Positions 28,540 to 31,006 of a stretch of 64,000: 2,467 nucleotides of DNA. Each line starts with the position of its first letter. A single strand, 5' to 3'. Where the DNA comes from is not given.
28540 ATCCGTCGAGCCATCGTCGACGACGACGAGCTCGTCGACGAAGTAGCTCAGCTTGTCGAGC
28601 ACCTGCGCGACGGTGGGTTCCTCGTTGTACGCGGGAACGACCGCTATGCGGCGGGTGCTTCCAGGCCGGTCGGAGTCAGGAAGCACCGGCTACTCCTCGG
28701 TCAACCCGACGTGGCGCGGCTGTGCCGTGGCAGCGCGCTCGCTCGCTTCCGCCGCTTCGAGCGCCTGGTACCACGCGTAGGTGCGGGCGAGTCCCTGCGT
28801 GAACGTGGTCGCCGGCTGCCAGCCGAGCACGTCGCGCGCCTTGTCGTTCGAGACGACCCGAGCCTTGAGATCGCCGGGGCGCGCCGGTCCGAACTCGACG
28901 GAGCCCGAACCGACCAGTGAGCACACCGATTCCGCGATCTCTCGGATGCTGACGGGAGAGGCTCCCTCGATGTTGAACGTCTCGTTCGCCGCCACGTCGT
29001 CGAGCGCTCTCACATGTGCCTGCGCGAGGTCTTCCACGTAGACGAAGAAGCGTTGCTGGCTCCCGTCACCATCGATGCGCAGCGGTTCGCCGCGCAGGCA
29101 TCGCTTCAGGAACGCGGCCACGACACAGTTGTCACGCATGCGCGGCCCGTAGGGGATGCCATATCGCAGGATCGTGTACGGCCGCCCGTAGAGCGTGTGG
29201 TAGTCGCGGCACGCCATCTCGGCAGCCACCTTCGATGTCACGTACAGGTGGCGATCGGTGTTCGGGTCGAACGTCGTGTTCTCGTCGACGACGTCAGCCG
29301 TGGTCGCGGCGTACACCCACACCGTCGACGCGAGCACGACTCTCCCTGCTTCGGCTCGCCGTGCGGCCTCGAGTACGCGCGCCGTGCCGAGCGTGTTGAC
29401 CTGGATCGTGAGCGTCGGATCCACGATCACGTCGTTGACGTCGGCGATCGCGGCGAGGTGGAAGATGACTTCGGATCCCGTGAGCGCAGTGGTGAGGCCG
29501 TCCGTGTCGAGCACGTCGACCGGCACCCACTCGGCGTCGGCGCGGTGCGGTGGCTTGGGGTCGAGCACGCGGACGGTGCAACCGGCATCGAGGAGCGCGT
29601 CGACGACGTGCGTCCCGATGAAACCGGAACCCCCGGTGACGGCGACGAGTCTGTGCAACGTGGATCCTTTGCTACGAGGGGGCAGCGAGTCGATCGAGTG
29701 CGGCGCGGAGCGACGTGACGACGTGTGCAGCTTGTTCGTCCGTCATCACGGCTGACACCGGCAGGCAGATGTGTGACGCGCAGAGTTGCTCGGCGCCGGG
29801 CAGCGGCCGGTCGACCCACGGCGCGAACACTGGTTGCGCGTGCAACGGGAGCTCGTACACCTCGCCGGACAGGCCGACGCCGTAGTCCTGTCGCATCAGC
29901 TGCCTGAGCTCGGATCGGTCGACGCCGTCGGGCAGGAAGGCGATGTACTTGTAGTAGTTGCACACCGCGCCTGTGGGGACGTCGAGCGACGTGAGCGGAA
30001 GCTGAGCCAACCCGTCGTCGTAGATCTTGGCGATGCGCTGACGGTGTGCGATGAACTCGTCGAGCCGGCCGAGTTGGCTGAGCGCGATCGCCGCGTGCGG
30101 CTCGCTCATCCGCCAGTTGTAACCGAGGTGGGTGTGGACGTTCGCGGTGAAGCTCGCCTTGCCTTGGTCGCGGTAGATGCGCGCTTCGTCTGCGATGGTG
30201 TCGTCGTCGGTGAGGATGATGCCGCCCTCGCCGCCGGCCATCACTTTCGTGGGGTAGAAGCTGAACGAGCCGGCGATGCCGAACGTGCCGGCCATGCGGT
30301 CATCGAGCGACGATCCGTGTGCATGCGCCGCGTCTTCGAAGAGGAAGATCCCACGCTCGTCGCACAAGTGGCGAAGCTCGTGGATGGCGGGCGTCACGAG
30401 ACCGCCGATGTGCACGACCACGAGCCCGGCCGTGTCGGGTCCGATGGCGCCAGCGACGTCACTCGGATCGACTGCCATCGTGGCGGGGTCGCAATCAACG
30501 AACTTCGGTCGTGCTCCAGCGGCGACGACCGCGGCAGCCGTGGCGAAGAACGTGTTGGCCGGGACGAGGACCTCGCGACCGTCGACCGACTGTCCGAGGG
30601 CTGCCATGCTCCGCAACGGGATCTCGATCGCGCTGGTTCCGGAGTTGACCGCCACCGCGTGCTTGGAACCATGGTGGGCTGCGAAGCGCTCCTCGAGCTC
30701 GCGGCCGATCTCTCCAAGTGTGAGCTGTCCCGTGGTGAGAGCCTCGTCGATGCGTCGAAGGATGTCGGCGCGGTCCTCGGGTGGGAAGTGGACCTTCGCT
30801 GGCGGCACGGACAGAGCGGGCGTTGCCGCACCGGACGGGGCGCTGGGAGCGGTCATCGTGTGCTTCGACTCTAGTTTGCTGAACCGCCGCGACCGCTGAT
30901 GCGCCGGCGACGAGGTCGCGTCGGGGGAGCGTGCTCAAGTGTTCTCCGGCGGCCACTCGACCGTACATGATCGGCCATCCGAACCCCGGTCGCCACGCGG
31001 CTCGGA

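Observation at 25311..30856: Arn-like five-gene module for a lipid-linked aminosugar modification in an apparently actinobacterial genome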

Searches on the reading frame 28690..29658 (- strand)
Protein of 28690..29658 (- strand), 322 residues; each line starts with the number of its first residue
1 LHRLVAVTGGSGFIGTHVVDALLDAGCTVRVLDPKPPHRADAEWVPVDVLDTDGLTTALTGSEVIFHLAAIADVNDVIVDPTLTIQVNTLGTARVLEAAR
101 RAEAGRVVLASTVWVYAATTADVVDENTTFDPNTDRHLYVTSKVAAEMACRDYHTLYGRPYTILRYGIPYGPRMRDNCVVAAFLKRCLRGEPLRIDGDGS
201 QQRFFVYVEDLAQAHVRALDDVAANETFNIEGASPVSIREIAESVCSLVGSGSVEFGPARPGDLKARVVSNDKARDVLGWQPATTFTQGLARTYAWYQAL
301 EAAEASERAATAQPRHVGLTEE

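Call 4: search_protein_families(library=pfam, proteins=[window:28690-29658:-], max_evalue=0.01)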
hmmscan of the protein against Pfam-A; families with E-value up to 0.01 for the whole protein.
window:28690-29658:- (322 aa): 8 families
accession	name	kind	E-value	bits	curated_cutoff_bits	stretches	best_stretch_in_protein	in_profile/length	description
PF01370.27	Epimerase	-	2.9e-51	174.6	20.9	1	5-230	1-239/240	NAD dependent epimerase/dehydratase family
PF16363.11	GDP_Man_Dehyd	-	6.6e-40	138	27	1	7-292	2-331/332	GDP-mannose 4,6 dehydratase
PF01073.25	3Beta_HSD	-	1.9e-24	86.6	22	1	6-225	1-235/280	3-beta hydroxysteroid dehydrogenase/isomerase family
PF04321.23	RmlD_sub_bind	-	5.7e-16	58.9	27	1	5-251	3-233/287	RmlD substrate binding domain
PF02719.21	Polysacc_synt_2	-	1.3e-14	54.5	20.2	2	45-112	59-128/293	Polysaccharide biosynthesis protein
PF07993.18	NAD_binding_4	-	2e-12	47.3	20.1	1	63-168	90-206/258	Male sterility protein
PF13460.12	NAD_binding_10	-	5.7e-11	43.1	27.2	1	9-168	1-145/184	NAD(P)H-binding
PF05368.20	NmrA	-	9.2e-05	22.6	27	1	3-70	3-78/298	NmrA-like family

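Call 5: search_protein_families(library=ncbifam, proteins=[window:28690-29658:-], max_evalue=0.01)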
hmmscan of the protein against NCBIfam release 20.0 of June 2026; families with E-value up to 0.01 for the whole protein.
window:28690-29658:- (322 aa): 36 families (the best 25 are shown)
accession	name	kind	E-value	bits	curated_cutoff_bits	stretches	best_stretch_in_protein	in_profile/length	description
TIGR01181.1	dTDP_gluc_dehyt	equivalog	3.2e-41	141.5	365.1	1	6-300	3-314/321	dTDP-glucose 4,6-dehydratase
TIGR01179.1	galE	equivalog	6.3e-34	117.3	262.3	2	5-174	2-181/332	UDP-glucose 4-epimerase GalE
TIGR04180.1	EDH_00030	hypoth_equivalog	3.5e-31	108.4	475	1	5-283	1-295/297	NAD-dependent 4,6-dehydratase LegB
TIGR03466.1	HpnA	hypoth_equivalog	1.4e-30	106.4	367.65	1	5-298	3-295/327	hopanoid-associated sugar epimerase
NF007582.0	PRK10217.1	equivalog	5.4e-24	84.9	698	1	5-319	4-353/355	dTDP-glucose 4,6-dehydratase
NF007490.0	PRK10084.1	subfamily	5.4e-24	84.8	649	1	122-299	153-336/361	dTDP-glucose 4,6-dehydratase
NF058621.1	DiazavRedAvaA7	equivalog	2.4e-20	73.4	400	1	5-290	3-301/304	3-diazoavenalumate denitrifying reductase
NF047922.1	GDPFucSynFcl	equivalog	6.6e-20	71.8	500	1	7-299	7-303/308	GDP-L-fucose synthase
NF042422.1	oxyalk_red_OleD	equivalog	3.8e-19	69.2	580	1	5-254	3-255/329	2-alkyl-3-oxoalkanoate reductase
TIGR02622.1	CDP_4_6_dhtase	equivalog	4.3e-17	62.3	278.45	2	5-157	7-172/352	CDP-glucose 4,6-dehydratase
NF007956.0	PRK10675.1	subfamily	5e-16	58.8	394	2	5-171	3-182/338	UDP-glucose 4-epimerase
NF008872.0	PRK11908.1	equivalog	1.1e-15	57.5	294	1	59-300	66-338/349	bifunctional UDP-4-keto-pentose/UDP-xylose synthase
NF043036.1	ErythonDh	equivalog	3.1e-15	56.2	325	1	5-154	3-164/321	D-erythronate dehydrogenase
TIGR02197.1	heptose_epim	equivalog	6.1e-15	55.2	274.6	1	6-258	2-270/316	ADP-glyceromanno-heptose 6-epimerase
TIGR01214.1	rmlD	equivalog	4.9e-14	52.1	224.05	1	5-252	2-229/285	dTDP-4-dehydrorhamnose reductase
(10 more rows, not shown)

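Call 23: search_solved_structures(query=window:28690-29658:-, max_evalue=1e-10)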
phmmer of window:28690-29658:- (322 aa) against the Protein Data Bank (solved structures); distinct sequences matched with E-value up to 1e-10: 88 (the best 60 are shown).
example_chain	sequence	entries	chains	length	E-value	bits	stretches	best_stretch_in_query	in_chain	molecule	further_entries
7ys8_A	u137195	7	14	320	8.4e-37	130.2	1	6-298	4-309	UDP-glucose 4-epimerase | UDP-glucose 4-epimerase along with EC 5.1.3.2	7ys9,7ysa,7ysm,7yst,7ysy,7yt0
8vr2_A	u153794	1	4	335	1.4e-36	129.5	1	5-299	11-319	NAD-dependent epimerase/dehydratase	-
4zrm_A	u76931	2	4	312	1.2e-35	126.4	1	2-298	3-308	UDP-glucose 4-epimerase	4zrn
4lk3_A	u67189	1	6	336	1.7e-34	122.7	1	4-299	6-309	UDP-glucuronic acid decarboxylase 1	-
4gll_A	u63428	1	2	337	4.4e-34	121.3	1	4-299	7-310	UDP-glucuronic acid decarboxylase 1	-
4m55_A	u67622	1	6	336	4.4e-34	121.3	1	4-299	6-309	UDP-glucuronic acid decarboxylase 1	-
6wjb_A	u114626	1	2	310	6e-34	120.9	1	5-294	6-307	NAD-dependent epimerase/dehydratase family protein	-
2b69_A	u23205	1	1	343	6.4e-34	120.8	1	4-298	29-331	UDP-glucuronate decarboxylase 1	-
2p5u_A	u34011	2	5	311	7e-34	120.6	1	5-294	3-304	UDP-glucose 4-epimerase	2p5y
6wj9_A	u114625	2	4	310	2.7e-33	118.7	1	5-294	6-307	NAD-dependent epimerase/dehydratase family protein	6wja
6dnt_A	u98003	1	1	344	2.7e-30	108.9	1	4-297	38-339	NAD-dependent epimerase/dehydratase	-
3aw9_A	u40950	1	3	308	3.4e-29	105.2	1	5-293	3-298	NAD-dependent epimerase/dehydratase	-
3icp_A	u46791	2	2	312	7.3e-29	104.2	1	5-293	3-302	NAD-dependent epimerase/dehydratase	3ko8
6kv9_A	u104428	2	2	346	1.3e-28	103.3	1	5-304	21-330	MoeE5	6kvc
6zl6_A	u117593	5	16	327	3.7e-28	101.8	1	5-305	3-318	Epimerase domain-containing protein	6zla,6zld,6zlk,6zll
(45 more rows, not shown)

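Call 41: search_solved_structures(query=window:28690-29658:-, max_evalue=1e-33, show_alignments=4)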
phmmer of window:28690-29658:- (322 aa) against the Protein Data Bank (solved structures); distinct sequences matched with E-value up to 1e-33: 9.
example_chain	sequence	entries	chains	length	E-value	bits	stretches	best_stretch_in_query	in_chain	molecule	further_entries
7ys8_A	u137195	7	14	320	8.4e-37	130.2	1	6-298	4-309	UDP-glucose 4-epimerase | UDP-glucose 4-epimerase along with EC 5.1.3.2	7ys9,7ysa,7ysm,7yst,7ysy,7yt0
8vr2_A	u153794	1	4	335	1.4e-36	129.5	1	5-299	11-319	NAD-dependent epimerase/dehydratase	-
4zrm_A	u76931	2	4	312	1.2e-35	126.4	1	2-298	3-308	UDP-glucose 4-epimerase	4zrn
4lk3_A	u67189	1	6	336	1.7e-34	122.7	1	4-299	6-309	UDP-glucuronic acid decarboxylase 1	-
4gll_A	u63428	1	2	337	4.4e-34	121.3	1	4-299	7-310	UDP-glucuronic acid decarboxylase 1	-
4m55_A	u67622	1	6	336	4.4e-34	121.3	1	4-299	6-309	UDP-glucuronic acid decarboxylase 1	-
6wjb_A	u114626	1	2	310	6e-34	120.9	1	5-294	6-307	NAD-dependent epimerase/dehydratase family protein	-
2b69_A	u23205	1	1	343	6.4e-34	120.8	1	4-298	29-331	UDP-glucuronate decarboxylase 1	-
2p5u_A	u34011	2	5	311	7e-34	120.6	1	5-294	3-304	UDP-glucose 4-epimerase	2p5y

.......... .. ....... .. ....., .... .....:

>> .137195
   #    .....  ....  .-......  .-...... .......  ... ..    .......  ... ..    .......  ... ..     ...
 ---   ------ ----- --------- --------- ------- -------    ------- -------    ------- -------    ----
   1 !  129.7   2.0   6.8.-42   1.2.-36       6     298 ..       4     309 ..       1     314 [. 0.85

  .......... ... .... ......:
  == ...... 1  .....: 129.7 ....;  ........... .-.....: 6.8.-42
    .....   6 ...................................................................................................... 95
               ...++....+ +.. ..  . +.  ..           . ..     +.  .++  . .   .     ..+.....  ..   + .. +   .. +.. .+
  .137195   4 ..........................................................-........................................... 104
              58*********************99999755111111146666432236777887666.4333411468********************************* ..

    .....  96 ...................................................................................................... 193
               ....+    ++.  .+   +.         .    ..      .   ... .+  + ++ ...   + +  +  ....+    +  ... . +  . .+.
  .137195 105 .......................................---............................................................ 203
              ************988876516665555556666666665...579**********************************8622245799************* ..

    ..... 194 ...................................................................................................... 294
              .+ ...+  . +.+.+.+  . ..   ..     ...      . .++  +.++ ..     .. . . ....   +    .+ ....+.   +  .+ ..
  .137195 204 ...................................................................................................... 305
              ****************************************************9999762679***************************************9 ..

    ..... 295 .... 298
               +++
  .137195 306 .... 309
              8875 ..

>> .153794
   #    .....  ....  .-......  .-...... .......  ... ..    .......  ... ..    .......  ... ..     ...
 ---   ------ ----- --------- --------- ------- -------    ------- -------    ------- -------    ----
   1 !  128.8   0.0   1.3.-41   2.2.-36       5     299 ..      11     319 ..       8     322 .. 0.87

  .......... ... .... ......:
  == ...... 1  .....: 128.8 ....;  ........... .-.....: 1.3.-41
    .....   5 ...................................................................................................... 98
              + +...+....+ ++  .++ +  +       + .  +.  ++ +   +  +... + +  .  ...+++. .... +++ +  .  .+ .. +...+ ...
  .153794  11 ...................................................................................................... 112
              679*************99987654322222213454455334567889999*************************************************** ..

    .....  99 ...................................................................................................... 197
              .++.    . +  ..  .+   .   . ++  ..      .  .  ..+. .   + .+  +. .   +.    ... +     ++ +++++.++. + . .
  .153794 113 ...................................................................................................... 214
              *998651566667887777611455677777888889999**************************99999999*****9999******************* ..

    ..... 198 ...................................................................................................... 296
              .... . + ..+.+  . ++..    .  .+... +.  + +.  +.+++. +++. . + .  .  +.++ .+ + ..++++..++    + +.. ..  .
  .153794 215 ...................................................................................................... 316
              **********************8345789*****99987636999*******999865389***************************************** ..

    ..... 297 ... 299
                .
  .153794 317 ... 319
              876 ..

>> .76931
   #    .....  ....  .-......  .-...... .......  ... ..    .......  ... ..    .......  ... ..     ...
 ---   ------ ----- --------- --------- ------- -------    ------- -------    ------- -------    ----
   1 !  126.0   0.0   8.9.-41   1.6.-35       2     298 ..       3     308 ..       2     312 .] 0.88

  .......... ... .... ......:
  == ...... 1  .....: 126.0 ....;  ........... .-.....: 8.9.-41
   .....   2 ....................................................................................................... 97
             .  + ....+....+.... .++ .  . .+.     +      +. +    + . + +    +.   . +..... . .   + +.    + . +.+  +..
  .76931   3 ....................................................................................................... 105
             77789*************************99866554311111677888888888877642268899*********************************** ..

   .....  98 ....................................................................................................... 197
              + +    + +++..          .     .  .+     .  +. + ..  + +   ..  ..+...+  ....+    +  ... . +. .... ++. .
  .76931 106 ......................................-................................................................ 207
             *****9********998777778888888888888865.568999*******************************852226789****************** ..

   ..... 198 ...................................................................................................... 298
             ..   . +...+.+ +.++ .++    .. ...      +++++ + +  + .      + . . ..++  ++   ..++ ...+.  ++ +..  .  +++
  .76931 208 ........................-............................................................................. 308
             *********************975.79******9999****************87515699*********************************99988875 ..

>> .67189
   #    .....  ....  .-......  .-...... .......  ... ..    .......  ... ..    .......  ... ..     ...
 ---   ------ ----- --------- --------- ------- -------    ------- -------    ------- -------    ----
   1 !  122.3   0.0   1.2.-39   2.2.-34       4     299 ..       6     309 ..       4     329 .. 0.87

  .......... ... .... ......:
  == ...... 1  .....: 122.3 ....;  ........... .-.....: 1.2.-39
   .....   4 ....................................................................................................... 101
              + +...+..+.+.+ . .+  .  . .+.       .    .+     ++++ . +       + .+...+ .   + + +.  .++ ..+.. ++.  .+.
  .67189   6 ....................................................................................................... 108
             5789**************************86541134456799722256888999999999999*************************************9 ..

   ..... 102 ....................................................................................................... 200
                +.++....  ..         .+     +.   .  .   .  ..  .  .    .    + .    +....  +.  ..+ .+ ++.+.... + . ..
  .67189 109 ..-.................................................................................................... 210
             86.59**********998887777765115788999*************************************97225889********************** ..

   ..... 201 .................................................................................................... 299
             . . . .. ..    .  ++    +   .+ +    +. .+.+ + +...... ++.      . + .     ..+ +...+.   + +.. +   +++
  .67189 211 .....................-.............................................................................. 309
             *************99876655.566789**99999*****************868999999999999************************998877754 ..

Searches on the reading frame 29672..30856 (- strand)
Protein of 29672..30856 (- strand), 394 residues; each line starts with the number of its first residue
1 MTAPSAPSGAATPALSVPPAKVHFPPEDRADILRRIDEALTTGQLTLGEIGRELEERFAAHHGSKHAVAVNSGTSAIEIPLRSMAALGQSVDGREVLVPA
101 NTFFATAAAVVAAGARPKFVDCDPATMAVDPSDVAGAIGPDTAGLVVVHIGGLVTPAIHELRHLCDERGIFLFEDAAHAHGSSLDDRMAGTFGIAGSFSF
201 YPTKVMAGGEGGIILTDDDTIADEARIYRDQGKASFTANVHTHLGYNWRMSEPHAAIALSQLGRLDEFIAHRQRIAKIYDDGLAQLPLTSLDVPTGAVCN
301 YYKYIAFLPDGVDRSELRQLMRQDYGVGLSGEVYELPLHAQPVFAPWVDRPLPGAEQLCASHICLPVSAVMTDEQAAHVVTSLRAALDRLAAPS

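Call 4: search_protein_families(library=pfam, proteins=[window:29672-30856:-], max_evalue=0.01)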
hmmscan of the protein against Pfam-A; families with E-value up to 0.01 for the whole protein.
window:29672-30856:- (394 aa): 4 families
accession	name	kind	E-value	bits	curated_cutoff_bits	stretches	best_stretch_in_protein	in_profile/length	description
PF01041.23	DegT_DnrJ_EryC1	-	3.2e-98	329.7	19.8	1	28-384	3-360/360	DegT/DnrJ/EryC1/StrS aminotransferase family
PF01212.27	Beta_elim_lyase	-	6.7e-09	35.9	27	1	52-285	35-267/288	Beta-eliminating lyase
PF00155.27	Aminotran_1_2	-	0.0002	21.1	19.7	1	52-184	45-194/361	Aminotransferase class I and II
PF08044.16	DUF1707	-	0.0082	16.6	27.6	0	27-60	6-39/53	DUF1707 SHOCT-like domain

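Call 5: search_protein_families(library=ncbifam, proteins=[window:29672-30856:-], max_evalue=0.01)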
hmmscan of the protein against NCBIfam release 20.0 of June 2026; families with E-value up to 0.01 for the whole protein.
window:29672-30856:- (394 aa): 11 families
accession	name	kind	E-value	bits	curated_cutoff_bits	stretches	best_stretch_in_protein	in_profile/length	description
TIGR03588.1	PseC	equivalog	2.1e-64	217.8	423.5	1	34-386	15-379/380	UDP-4-amino-4,6-dideoxy-N-acetyl-beta-L-altrosamine transaminase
TIGR04181.1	NHT_00031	hypoth_equivalog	4.8e-56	190.2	420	1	40-368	20-359/359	LegC family aminotransferase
TIGR04427.1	PLP_DesI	equivalog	6.1e-56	190.2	650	1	27-387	29-383/390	dTDP-4-dehydro-6-deoxyglucose aminotransferase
NF008658.2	PRK11658.1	equivalog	3.5e-48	164.2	631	1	34-387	18-377/379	UDP-4-amino-4-deoxy-L-arabinose aminotransferase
NF008687.0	PRK11706.1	equivalog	1.2e-46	159.2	375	1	34-385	15-372/375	dTDP-4-amino-4,6-dideoxygalactose transaminase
NF011936.0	PRK15407.1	equivalog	1.7e-42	145.6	423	2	30-236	47-255/440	lipopolysaccharide biosynthesis protein RfbH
TIGR02379.1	ECA_wecE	subfamily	5.3e-36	124.2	434.85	1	33-341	14-327/376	dTDP-4-amino-4,6-dideoxy-D-glucose transaminase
NF005732.0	PRK07550.1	equivalog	1.3e-05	24.5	366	1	54-175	83-205/389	aminotransferase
NF005816.0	PRK07682.1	equivalog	0.0045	15.7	620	1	49-147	74-169/390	aminotransferase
NF004770.0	PRK06108.1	subfamily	0.0047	15.8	422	1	50-147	82-176/396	pyridoxal phosphate-dependent aminotransferase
NF002325.0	PRK01278.1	subfamily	0.0047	15.6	372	1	53-176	77-216/395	acetylornithine transaminase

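Call 24: search_solved_structures(query=window:29672-30856:-, max_evalue=1e-20)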
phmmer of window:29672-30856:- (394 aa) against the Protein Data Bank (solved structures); distinct sequences matched with E-value up to 1e-20: 54.
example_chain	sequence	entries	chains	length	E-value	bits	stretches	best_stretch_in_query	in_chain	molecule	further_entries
7b0d_A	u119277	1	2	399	5.9e-46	160.7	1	29-379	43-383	Glutamine--scyllo-inositol transaminase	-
3bn1_A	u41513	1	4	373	2.5e-45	158.6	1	41-384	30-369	Perosamine synthetase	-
3dr7_A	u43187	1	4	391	2.9e-45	158.4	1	41-384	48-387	Putative perosamine synthetase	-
3dr4_A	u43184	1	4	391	2.1e-44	155.6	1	41-384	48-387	Putative perosamine synthetase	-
5uid_A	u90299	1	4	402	2.8e-41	145.3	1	33-394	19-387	Aminotransferase TlmJ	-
2po3_A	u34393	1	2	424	3.6e-40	141.6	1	19-386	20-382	4-dehydrase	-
2oga_A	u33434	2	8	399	1.1e-39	140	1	10-389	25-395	Transaminase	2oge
3frk_A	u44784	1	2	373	3.4e-38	135.1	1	31-385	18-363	QdtB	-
7b0m_AAA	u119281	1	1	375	4e-37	131.6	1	32-279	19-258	Sugar aminotransferase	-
1mdo_A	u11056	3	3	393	9.1e-37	130.4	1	29-384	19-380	ArnB aminotransferase | UDP-4-amino-4-deoxy-L-arabinose--oxoglutarate aminotransferase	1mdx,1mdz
3uwc_A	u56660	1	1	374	1e-36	130.2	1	28-384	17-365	Nucleotide-sugar aminotransferase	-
4oca_A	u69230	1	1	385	8.7e-36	127.2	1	29-384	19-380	UDP-4-amino-4-deoxy-L-arabinose--oxoglutarate aminotransferase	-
7n63_A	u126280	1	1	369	9.4e-36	127.1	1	31-385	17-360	Putative aminotransferase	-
8sng_A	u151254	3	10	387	2.2e-35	125.9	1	33-384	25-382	UDP-4-amino-4-deoxy-L-arabinose--oxoglutarate aminotransferase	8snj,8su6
7l7x_AAA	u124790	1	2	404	2.2e-35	125.9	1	47-378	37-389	DegT/DnrJ/EryC1/StrS aminotransferase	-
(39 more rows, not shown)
